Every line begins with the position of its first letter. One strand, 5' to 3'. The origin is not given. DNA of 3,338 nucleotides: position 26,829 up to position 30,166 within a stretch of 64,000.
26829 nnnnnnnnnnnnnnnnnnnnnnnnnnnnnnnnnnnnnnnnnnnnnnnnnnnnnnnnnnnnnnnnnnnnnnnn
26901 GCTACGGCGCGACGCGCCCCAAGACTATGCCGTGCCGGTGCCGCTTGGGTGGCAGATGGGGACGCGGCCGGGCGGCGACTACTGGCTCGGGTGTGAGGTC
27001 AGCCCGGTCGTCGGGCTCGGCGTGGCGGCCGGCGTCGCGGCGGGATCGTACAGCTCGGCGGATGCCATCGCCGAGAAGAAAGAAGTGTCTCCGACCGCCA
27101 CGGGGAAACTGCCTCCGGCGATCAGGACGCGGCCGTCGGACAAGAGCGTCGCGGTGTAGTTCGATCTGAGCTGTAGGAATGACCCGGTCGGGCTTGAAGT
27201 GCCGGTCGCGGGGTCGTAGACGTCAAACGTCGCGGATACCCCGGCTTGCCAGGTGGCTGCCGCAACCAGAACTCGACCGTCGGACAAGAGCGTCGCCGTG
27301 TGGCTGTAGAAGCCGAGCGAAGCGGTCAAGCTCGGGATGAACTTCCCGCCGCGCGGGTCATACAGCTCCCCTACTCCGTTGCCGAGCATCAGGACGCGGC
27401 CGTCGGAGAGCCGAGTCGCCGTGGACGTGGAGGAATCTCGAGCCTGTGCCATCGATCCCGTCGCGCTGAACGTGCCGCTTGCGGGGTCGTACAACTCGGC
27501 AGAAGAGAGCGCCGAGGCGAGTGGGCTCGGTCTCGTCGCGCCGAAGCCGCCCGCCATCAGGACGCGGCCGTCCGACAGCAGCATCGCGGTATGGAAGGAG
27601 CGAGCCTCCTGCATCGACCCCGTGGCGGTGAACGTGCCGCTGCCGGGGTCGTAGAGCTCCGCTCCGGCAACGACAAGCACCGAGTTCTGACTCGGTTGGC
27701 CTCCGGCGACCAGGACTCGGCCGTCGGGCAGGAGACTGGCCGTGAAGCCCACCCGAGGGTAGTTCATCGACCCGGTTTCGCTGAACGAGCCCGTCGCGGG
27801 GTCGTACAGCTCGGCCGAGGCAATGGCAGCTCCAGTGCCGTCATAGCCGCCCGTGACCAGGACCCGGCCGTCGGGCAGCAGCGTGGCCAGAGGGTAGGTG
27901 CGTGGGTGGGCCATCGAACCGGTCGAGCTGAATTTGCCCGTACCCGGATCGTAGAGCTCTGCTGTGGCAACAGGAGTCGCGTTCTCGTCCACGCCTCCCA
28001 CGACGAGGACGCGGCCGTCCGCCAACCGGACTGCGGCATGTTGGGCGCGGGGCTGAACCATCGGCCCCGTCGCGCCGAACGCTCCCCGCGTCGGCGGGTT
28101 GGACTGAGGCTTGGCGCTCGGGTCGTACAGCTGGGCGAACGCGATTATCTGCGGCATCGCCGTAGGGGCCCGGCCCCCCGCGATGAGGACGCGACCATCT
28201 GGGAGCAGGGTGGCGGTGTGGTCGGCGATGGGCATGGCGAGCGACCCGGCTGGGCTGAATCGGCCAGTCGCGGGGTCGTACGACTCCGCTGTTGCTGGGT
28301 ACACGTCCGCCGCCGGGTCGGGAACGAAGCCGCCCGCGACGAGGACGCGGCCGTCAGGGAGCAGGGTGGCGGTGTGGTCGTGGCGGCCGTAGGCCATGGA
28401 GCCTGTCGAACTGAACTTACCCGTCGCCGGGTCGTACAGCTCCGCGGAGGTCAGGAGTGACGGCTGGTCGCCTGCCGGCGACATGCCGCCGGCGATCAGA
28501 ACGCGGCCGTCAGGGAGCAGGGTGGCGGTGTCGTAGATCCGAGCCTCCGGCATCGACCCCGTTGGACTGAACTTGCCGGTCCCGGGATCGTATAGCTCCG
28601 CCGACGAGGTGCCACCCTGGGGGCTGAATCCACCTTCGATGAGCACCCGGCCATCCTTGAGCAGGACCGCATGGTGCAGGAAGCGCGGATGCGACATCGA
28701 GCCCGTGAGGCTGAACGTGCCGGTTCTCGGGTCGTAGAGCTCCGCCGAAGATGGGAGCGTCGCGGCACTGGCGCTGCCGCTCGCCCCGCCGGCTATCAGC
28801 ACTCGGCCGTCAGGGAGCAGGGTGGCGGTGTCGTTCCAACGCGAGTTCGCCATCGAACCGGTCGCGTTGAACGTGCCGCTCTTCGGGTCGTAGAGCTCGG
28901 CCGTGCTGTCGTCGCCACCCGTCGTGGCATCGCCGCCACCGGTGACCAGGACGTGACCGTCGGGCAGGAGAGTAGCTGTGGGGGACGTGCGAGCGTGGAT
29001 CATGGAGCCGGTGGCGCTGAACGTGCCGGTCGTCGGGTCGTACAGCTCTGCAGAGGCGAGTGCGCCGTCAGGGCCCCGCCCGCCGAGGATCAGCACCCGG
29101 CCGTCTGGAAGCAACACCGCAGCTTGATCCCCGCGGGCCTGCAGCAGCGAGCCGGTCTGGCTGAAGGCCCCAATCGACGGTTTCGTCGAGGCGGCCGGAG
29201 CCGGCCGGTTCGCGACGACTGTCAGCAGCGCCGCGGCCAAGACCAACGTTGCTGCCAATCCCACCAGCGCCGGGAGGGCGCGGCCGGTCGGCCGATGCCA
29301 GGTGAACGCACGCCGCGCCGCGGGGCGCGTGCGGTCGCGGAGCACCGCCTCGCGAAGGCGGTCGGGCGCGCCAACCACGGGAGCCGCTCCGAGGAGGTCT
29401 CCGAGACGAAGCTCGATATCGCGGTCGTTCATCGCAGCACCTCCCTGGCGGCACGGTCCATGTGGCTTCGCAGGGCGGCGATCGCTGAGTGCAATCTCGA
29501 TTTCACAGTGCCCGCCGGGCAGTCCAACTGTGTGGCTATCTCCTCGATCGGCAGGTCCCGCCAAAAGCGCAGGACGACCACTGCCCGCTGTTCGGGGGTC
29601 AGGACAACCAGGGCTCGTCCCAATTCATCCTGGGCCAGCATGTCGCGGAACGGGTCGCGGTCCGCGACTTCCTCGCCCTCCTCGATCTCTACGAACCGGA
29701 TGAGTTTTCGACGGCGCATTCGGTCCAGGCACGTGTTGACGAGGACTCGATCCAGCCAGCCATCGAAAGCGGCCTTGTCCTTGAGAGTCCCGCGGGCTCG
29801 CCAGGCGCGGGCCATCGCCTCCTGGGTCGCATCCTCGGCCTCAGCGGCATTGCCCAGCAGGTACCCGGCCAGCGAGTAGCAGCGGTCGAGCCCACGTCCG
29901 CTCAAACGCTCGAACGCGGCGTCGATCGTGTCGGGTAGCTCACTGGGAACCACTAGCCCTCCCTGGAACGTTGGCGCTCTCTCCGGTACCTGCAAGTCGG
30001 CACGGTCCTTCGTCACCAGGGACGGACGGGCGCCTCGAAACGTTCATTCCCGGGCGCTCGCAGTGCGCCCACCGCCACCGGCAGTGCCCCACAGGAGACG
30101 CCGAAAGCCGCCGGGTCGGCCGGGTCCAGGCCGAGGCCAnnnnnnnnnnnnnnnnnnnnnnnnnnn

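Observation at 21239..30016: Two paralogous ECF sigma / giant beta-propeller membrane protein pairs convergently flank amt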

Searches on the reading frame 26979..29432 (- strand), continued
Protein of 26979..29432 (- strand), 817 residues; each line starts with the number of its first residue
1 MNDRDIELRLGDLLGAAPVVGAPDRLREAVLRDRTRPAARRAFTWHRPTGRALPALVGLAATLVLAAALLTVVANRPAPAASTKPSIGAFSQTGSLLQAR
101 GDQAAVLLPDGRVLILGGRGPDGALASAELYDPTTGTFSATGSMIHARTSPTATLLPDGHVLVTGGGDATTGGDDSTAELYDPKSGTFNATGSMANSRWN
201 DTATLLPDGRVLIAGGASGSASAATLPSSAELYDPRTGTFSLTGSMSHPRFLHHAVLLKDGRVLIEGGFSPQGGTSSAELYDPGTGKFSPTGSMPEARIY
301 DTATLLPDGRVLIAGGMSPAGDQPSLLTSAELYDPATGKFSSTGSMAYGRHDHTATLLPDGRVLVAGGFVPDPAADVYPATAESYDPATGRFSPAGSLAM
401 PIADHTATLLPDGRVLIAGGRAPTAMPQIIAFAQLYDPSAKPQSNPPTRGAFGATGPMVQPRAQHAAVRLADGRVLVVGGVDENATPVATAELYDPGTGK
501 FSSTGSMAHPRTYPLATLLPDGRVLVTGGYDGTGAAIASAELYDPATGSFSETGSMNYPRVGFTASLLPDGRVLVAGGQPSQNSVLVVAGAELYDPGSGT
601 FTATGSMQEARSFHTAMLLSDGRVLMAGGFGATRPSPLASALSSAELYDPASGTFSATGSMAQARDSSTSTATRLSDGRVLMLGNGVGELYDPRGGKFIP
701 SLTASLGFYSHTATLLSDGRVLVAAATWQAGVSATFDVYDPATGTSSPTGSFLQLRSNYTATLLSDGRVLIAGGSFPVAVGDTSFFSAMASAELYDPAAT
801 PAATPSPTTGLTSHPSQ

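Call 78: fold_search(model_id=the predicted structure, library=pdb)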
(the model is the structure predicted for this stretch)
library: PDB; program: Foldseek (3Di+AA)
matches with E <= 10: 1523; with E <= 0.001: 1201
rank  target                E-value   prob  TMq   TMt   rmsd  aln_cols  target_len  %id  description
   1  7on6                  3.2e-20  1.00  0.31  0.76   4.0       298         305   33  Crystal structure of the computationally designed SAKe6AE protein (released 2022-12-14)
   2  8glv_DA               4.9e-20  1.00  0.29  0.06  34.9       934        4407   13  96-nm repeat unit of doublet microtubules from Chlamydomonas reinhardtii flagella (released 2023-05-31)
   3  7on8                  1.1e-19  1.00  0.31  0.78   4.1       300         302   25  Crystal structure of the computationally designed SAKe6AR protein (released 2022-12-14)
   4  7pvp                  2.2e-19  1.00  0.30  0.81   3.8       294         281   24  Crystal structure of the SAKe6BC designer protein (released 2023-01-18)
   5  6hrl_A                3.1e-19  1.00  0.30  0.77   4.3       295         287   28  Crystal structure of the Kelch domain of human KLHL17 (released 2018-10-17)
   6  8pjr                  3.2e-19  1.00  0.30  0.80   3.9       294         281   29  Crystal structure of the SAKe6AC-LB protein (released 2024-07-10)
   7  8pjt_A                3.9e-19  1.00  0.31  0.77   4.2       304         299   26  Crystal structure of the computationally designed SAKe6DEref protein (released 2024-07-10)
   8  6v7o_B                1.0e-18  1.00  0.20  0.56  21.6       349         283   24  Structural Elucidation of Peptide Binding to KLHL-12, a Substrate Specific Adapter Protein in a Cul3-Ring E3 Ligase Co (released 2020-02-19)
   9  8rbh_A                1.5e-18  1.00  0.29  0.76   3.8       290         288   26  Crystal structure of the kelch domain of human KLHL12 in complex with PEF1 peptide (released 2024-12-11)
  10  7op4                  1.5e-18  1.00  0.30  0.79   3.9       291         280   23  Crystal structure of the computationally designed SAKe6BE-3HH protein (released 2022-12-14)
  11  7ong                  1.5e-18  1.00  0.31  0.77   4.2       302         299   23  Crystal structure of the computationally designed SAKe6BE-L1 protein (released 2022-12-14)
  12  5yy8                  1.5e-18  1.00  0.30  0.77   4.1       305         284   21  Crystal structure of the Kelch domain of human NS1-BP (released 2018-03-14)
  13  7onh_B                2.1e-18  1.00  0.31  0.73   7.0       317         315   23  Crystal structure of the computationally designed SAKe6BE-L3 protein (released 2022-12-14)
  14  7opu                  2.2e-18  1.00  0.30  0.80   4.0       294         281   23  Self-assembled crystal structure of the computationally designed SAKe6BE-3HH protein (released 2022-12-14)
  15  7xm5                  2.2e-18  1.00  0.30  0.79   3.9       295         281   24  Keap1 Kelch domain (residues 322-609) in complex with 6i (released 2022-07-06)
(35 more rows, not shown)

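Call 89: find_encoding_contigs(protein=P0117, flank=6000, max_places=1)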
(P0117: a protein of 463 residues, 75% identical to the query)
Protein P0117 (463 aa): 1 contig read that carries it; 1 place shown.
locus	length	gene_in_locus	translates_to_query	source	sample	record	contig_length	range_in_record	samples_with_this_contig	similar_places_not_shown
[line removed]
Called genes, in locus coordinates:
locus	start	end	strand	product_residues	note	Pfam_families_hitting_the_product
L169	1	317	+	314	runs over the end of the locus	PF00005:ABC_tran, PF13304:AAA_21, PF13732:DrrA1-3_C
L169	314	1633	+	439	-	PF12698:ABC2_membrane_3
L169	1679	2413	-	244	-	PF01068:DNA_ligase_A_M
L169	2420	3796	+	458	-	PF07690:MFS_1, PF12832:MFS_1_like, PF07690:MFS_1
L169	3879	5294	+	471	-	PF00206:Lyase_1, PF14698:ASL_C2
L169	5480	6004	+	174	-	PF07638:Sigma70_ECF (faint), PF04542:Sigma70_r2, PF08281:Sigma70_r4_2, PF04545:Sigma70_r4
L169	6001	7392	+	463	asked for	PF13418:Beta-prop_TYW4 (faint), PF25210:Kelch_FKB95 (faint), PF07250:Glyoxal_oxid_N (faint), PF13415:Beta-prop_FBX42 (faint), PF13964:Beta-prop_Calicin (faint), PF24681:Kelch_KLHDC2_KLHL20_DRC7 (weak), PF24981:Beta-prop_ATRN-LZTR1 (faint), PF01344:Kelch_1 (weak), +1 more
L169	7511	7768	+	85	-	-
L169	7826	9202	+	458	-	PF00909:Ammonium_transp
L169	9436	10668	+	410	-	PF00909:Ammonium_transp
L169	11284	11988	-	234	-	PF00072:Response_reg, PF00486:Trans_reg_C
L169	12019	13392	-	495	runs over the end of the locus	PF13185:GAF_2, PF01590:GAF, PF13492:GAF_3, PF00512:HisKA, PF02518:HATPase_c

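Call 92: find_homologous_proteins(query=L008:8662-10581:+, max_evalue=1e-10)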
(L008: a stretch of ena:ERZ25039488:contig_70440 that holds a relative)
Query L008:8662-10581:+ (640 aa): 7948 proteins with E <= 1e-10 among 8000 candidates; the best 120 are listed.
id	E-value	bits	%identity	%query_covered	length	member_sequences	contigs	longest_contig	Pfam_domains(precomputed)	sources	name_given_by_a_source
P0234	0.0e+0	1393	100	100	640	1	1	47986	PF04545.23,PF04542.21,PF08281.19,PF01436.28,PF25021.2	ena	-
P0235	3.2e-203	695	42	52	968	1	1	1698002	PF06977.18,PF13449.13,PF20067.6,PF22807.3,PF24684.2,PF01436.28,PF25021.2,PF06739.18,PF08450.19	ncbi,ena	-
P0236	2.5e-198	679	42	50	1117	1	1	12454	PF07494.18,PF06977.18,PF23500.2,PF13449.13,PF22807.3,PF02393.22,PF24684.2,PF01436.28,PF25021.2,PF06739.18,PF08450.19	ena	-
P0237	6.4e-191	654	44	51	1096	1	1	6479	PF13449.13,PF24684.2,PF01436.28,PF25021.2,PF06739.18,PF15940.11,PF08450.19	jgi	jgi:sugar lactone lactonase YvrE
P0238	1.9e-183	630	44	39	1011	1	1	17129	PF01436.28,PF25021.2,PF06739.18,PF08450.19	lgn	-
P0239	2.9e-183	629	40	52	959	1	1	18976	PF06977.18,PF13449.13,PF20067.6,PF22807.3,PF24684.2,PF01436.28,PF25021.2,PF06739.18,PF26198.1,PF08450.19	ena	-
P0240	3.0e-179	616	46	52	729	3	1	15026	PF05787.20,PF06977.18,PF23500.2,PF13449.13,PF20067.6,PF24684.2,PF01436.28,PF25021.2,PF06739.18,PF08450.19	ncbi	ncbi:MAG: hypothetical protein ACRD0K_13975, partial [Egibacteraceae bacterium]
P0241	3.1e-177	609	39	53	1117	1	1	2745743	PF07494.18,PF06977.18,PF13449.13,PF24684.2,PF01436.28,PF25021.2,PF06739.18,PF08450.19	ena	-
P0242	3.9e-177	609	44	52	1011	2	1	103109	PF05787.20,PF13948.12,PF13449.13,PF02393.22,PF24684.2,PF01436.28,PF25021.2,PF06739.18,PF08450.19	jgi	jgi:cysteine-rich repeat protein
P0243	8.8e-176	604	44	52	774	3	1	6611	PF07494.18,PF06977.18,PF23500.2,PF13449.13,PF20067.6,PF24684.2,PF01436.28,PF25021.2,PF06739.18,PF08450.19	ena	-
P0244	4.4e-175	602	45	52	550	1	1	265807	PF06977.18,PF13061.12,PF13449.13,PF22807.3,PF24684.2,PF01436.28,PF25021.2,PF06739.18,PF07995.18,PF08450.19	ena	-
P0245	4.8e-175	602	43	45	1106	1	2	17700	PF07494.18,PF06977.18,PF13004.14,PF20067.6,PF22807.3,PF01436.28,PF25021.2,PF06739.18,PF08450.19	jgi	jgi:sugar lactone lactonase YvrE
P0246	2.2e-174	600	39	52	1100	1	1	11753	PF07494.18,PF06977.18,PF23500.2,PF13449.13,PF22807.3,PF24684.2,PF01436.28,PF25021.2,PF06739.18,PF08450.19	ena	-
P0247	1.2e-170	587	41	52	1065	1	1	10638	PF13449.13,PF22807.3,PF24684.2,PF01436.28,PF25021.2,PF06739.18,PF08450.19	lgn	-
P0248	3.2e-170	586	42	51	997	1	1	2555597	PF06977.18,PF13061.12,PF13449.13,PF20067.6,PF01436.28,PF25021.2,PF06739.18,PF15940.11,PF08450.19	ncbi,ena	-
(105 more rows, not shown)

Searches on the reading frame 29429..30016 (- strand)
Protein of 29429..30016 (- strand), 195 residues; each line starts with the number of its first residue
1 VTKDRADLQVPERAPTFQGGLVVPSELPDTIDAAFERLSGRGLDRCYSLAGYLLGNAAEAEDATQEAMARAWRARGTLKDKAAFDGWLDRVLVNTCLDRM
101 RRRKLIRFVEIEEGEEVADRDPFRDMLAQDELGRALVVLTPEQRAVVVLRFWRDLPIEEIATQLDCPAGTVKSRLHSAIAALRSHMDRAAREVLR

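Call 8: search_protein_families(library=pfam, proteins=[window:29429-30016:-], max_evalue=0.01)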
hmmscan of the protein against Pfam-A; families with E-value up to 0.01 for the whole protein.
window:29429-30016:- (195 aa): 5 families
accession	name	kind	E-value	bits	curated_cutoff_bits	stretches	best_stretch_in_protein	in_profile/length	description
PF04542.20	Sigma70_r2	-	4.1e-15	55.8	24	1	44-104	7-69/71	Sigma-70 region 2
PF04545.22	Sigma70_r4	-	5.9e-15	54.9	24.1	1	135-183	1-49/50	Sigma-70, region 4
PF08281.18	Sigma70_r4_2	-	5.5e-14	52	25.7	1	130-182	2-54/54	Sigma-70, region 4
PF07638.17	Sigma70_ECF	-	4.5e-07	30.4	21.1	1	108-187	105-184/185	ECF sigma factor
PF13384.12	HTH_23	-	0.001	19.2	24.6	1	142-173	5-36/50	Homeodomain-like domain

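Call 37: search_protein_families(library=ncbifam, proteins=[window:29432-30016:-], max_evalue=0.01)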
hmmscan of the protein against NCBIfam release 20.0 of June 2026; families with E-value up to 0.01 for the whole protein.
window:29432-30016:- (195 aa): 77 families (the best 25 are shown)
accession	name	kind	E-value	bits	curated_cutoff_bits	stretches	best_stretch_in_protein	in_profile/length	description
TIGR02983.1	SigE-fam_strep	subfamily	1.9e-36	125.4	141.55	1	35-187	8-159/162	SigE family RNA polymerase sigma factor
NF007225.0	PRK09643.1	equivalog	4.3e-30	104.9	190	1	33-186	27-182/204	RNA polymerase sigma factor SigM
NF007229.0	PRK09647.1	equivalog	5.3e-27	94.6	265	1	34-191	45-207/220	RNA polymerase sigma factor SigE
NF004113.0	PRK05602.1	equivalog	1.6e-26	93.2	208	1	32-190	44-205/211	RNA polymerase sigma factor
TIGR02954.1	Sig70_famx3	hypoth_equivalog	7e-25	87.7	188.5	1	33-188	16-169/170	RNA polymerase sigma-70 factor, TIGR02954 family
NF009171.0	PRK12518.1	equivalog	2.9e-24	85.9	208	1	33-188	27-186/191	RNA polymerase sigma factor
TIGR02937.1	sigma70-ECF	superfamily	4.5e-24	84.9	42.9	1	35-185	3-164/165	sigma-70 family RNA polymerase sigma factor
NF007227.0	PRK09645.1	subfamily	8.2e-24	84.5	202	1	49-189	29-173/177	sigma-70 family RNA polymerase sigma factor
NF053879.1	RNAPolSigSigVBac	equivalog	1.7e-23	83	190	1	45-187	16-156/160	RNA polymerase sigma factor SigV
NF009166.1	PRK12513.1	equivalog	3.2e-23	82.4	206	1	33-187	22-187/193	RNA polymerase sigma factor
TIGR02948.1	SigW_bacill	equivalog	3.9e-22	79.2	243.1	1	37-187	22-185/187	RNA polymerase sigma factor SigW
NF008888.0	PRK11922.1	equivalog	4e-22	79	204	1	32-190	29-200/231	RNA polymerase sigma factor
NF007223.0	PRK09641.1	equivalog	8.3e-22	77.9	209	1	42-187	27-185/187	RNA polymerase sigma factor SigW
NF009190.0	PRK12538.1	equivalog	1.2e-21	77.5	303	1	31-193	61-226/233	RNA polymerase sigma factor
TIGR02952.1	Sig70_famx2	equivalog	6.4e-21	75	206.45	1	33-186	11-170/170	ECF subfamily RNA polymerase sigma factor, BldN family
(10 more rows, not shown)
